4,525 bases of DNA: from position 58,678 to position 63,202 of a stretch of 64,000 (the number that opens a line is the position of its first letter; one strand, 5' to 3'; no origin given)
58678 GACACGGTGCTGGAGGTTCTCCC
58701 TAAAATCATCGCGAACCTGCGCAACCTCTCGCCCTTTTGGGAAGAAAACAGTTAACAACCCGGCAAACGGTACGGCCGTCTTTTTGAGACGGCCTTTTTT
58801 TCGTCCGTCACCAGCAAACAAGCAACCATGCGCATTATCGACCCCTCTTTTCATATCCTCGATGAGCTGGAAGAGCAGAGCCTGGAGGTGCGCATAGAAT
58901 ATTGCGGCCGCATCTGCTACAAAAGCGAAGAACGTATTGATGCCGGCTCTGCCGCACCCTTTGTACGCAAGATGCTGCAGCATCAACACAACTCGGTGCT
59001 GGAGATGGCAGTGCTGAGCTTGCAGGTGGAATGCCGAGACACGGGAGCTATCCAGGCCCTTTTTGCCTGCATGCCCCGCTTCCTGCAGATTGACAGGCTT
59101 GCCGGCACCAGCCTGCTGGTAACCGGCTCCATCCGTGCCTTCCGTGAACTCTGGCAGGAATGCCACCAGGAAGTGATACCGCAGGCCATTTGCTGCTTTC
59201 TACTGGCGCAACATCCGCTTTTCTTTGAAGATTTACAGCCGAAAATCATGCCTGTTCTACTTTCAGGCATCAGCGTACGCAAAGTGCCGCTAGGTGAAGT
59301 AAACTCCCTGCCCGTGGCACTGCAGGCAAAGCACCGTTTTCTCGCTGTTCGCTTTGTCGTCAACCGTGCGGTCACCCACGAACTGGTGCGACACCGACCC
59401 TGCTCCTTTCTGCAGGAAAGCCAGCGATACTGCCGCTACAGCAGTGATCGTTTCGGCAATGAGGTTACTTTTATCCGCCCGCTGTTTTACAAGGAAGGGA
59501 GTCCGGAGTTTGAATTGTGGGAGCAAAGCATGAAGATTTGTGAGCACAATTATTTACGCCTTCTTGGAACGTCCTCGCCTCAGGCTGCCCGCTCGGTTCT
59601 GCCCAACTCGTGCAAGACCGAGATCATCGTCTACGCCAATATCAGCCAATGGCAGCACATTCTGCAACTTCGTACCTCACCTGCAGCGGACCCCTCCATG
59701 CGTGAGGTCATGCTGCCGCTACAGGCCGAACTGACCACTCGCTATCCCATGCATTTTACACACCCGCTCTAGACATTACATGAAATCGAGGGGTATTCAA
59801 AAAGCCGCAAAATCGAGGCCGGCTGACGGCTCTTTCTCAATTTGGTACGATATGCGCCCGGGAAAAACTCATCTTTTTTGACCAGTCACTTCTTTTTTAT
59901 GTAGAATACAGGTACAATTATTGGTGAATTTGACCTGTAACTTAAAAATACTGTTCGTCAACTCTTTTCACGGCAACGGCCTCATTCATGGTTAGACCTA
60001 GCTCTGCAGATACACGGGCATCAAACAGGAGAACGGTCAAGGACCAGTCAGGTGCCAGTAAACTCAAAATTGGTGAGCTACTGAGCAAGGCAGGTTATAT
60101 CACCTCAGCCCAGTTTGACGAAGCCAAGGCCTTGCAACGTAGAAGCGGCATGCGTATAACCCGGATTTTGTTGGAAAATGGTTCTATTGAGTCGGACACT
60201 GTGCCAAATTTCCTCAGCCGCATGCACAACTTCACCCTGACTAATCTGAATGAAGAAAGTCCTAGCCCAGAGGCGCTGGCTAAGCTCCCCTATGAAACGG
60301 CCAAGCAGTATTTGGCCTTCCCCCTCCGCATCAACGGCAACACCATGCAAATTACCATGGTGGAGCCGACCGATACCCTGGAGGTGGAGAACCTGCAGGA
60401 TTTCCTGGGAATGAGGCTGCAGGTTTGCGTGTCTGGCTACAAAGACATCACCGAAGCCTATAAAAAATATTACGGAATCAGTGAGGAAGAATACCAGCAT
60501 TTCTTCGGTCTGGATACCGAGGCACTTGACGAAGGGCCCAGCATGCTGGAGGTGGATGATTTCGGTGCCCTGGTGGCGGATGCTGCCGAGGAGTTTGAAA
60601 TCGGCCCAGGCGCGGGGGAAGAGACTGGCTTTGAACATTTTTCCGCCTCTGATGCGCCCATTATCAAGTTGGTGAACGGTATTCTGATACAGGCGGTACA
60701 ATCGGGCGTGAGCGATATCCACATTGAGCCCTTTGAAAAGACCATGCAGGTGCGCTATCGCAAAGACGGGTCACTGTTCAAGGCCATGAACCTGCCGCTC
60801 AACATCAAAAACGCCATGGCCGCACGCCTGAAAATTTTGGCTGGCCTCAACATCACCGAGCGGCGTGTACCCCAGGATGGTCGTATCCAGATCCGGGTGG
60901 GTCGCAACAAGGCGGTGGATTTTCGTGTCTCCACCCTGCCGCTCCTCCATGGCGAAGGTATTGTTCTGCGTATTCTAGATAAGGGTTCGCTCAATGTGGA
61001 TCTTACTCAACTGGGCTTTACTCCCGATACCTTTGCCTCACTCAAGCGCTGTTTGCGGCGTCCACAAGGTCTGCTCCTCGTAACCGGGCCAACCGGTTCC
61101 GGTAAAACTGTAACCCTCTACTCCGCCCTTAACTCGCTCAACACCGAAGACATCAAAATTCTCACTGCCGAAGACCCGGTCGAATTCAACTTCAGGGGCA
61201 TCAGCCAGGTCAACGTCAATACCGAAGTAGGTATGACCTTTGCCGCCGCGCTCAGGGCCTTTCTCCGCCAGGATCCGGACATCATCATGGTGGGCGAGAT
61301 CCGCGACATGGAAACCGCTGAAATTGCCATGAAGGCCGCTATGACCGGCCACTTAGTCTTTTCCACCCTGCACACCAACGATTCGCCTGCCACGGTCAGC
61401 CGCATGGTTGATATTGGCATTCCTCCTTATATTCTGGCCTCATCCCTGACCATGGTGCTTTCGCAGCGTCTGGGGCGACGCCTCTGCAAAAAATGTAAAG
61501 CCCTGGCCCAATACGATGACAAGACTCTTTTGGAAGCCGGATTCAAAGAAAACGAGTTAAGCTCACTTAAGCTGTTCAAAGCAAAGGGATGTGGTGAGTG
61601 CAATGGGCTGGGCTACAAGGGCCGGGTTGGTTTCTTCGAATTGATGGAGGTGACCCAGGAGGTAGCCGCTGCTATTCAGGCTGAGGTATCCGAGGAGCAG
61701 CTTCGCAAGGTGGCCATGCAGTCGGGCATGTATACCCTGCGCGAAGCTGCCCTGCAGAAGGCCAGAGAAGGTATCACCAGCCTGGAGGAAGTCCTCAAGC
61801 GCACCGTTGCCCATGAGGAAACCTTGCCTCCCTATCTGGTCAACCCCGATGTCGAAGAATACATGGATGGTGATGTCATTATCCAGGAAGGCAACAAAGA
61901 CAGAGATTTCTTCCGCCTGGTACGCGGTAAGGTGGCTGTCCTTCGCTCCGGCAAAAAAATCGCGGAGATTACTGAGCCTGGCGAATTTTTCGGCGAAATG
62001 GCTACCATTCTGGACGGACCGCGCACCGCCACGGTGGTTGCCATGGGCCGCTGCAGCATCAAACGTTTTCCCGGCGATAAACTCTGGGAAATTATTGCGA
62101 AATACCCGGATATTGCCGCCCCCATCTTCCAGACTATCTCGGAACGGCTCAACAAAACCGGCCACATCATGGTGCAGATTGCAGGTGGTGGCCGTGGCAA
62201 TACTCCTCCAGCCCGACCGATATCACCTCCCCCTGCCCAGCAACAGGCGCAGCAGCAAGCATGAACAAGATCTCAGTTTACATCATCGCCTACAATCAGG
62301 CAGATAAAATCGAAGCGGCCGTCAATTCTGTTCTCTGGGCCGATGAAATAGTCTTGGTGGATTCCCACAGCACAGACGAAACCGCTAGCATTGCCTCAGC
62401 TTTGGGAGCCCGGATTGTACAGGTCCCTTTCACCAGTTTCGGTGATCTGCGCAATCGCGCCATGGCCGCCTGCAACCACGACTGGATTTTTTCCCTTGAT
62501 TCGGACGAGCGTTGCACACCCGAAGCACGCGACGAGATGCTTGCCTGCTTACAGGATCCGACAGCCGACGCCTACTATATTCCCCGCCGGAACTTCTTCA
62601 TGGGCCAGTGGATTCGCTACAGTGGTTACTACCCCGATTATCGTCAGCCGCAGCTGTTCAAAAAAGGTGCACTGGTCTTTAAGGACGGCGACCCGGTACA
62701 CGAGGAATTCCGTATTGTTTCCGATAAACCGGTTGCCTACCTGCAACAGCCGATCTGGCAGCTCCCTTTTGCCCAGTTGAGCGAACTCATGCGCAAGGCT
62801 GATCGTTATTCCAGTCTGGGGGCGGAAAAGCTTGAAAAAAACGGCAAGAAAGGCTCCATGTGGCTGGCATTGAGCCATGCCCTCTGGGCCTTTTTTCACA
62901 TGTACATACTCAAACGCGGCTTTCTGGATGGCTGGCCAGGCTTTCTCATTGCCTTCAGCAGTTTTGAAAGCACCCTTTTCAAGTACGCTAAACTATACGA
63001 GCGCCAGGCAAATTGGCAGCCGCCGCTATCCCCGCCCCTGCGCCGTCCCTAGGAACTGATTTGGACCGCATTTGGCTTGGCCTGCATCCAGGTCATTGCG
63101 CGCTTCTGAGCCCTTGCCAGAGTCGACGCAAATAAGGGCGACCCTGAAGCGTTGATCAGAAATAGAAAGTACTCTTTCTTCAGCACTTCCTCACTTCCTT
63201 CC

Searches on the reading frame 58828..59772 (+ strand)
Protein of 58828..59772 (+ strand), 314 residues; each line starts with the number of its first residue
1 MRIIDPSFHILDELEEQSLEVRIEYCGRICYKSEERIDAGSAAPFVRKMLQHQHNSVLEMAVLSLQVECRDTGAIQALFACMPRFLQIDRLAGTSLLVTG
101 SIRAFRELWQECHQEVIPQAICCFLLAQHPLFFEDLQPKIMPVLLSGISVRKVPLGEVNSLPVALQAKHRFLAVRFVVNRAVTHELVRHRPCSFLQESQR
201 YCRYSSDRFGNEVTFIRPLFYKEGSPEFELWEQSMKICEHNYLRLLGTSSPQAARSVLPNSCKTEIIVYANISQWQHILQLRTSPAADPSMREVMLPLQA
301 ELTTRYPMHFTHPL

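Call 59: search_protein_families(library=pfam, proteins=[window:58828-59772:+], max_evalue=0.00001)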
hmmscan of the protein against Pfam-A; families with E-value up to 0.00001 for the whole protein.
window:58828-59772:+ (314 aa): 1 family
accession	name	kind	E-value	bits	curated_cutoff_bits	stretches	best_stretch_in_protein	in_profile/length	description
PF02511.20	Thy1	-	4.1e-35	121.7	24.8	1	174-307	61-190/191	Thymidylate synthase complementing protein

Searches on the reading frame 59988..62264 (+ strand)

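Call 59: search_protein_families(library=pfam, proteins=[window:59988-62264:+], max_evalue=0.00001)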
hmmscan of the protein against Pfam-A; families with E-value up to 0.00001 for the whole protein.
window:59988-62264:+ (758 aa): 3 families
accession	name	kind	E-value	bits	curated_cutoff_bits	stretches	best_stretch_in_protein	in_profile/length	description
PF00437.27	T2SSE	-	2.7e-136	454.5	24.9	1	220-603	3-369/370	Type II/IV secretion system protein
PF00027.35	cNMP_binding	-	6.4e-18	65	27.5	1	623-706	2-89/89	Cyclic nucleotide-binding domain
PF05157.20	MshEN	-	1.6e-13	50.9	23.1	1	85-166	6-88/90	MshEN domain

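Call 78: search_protein_families(library=ncbifam, proteins=[window:59988-62264:+], max_evalue=1e-10)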
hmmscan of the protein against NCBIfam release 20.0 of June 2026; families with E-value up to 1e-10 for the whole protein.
window:59988-62264:+ (758 aa): 12 families
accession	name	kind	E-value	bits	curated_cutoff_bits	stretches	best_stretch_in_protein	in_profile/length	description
TIGR02538.1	type_IV_pilB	equivalog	1.9e-221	736.5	675.65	1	27-607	1-563/564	type IV-A pilus assembly ATPase PilB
TIGR02533.1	type_II_gspE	equivalog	4.1e-167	556.7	630.25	1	98-606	2-486/486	type II secretion system ATPase GspE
NF007755.0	PRK10436.1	equivalog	3.1e-132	441.6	617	1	216-605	76-458/465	type II secretion system protein GspE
NF053534.1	T4PilAsmATPsTfpB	equivalog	2.5e-130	435.6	850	1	219-604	195-580/584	type IV pilus assembly ATPase TfpB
NF041000.1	ATPase_ComGA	equivalog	1.7e-75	253.5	300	1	232-495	3-264/267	competence type IV pilus ATPase ComGA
TIGR01420.1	pilT_fam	subfamily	1.3e-57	195.6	319.1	1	230-502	3-274/343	PilT/PilU family type 4a pilus ATPase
TIGR02525.1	plasmid_TraJ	equivalog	1.2e-25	90.3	368.3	1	326-476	121-272/372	plasmid transfer ATPase TraJ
TIGR02524.1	dot_icm_DotB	equivalog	6.5e-20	71.6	463.3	1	355-474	129-257/358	Dot/Icm type IV secretion system ATPase DotB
NF058587.1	archaellum_moto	equivalog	6.5e-17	61.5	550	1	352-474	268-394/527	archaellum flagellar ATPase motor FlaI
TIGR03819.1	heli_sec_ATPase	hypoth_equivalog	3.5e-14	52.8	373.15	1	276-476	98-300/340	TadA family conjugal transfer-associated ATPase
TIGR02782.1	TrbB_P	equivalog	3.7e-13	49.4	304.55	1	363-473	139-252/303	P-type conjugative transfer ATPase TrbB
TIGR02788.1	VirB11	equivalog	7.2e-11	41.7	249.95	0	352-475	137-264/308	P-type DNA transfer ATPase VirB11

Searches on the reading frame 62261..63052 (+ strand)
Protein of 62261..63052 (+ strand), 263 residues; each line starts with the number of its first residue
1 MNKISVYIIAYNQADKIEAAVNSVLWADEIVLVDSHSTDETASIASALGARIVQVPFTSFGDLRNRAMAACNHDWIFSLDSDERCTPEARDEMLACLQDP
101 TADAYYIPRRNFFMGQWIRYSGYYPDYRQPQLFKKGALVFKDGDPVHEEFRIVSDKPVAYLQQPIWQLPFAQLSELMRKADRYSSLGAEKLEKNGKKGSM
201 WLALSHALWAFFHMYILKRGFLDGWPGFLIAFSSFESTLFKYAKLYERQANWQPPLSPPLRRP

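Call 59: search_protein_families(library=pfam, proteins=[window:62261-63052:+], max_evalue=0.00001)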
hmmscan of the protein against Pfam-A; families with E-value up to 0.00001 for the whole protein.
window:62261-63052:+ (263 aa): 1 family
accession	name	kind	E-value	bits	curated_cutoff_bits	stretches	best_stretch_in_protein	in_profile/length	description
PF00535.33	Glycos_transf_2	-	4.7e-18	66.1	23.3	1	5-123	1-129/168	Glycosyl transferase family 2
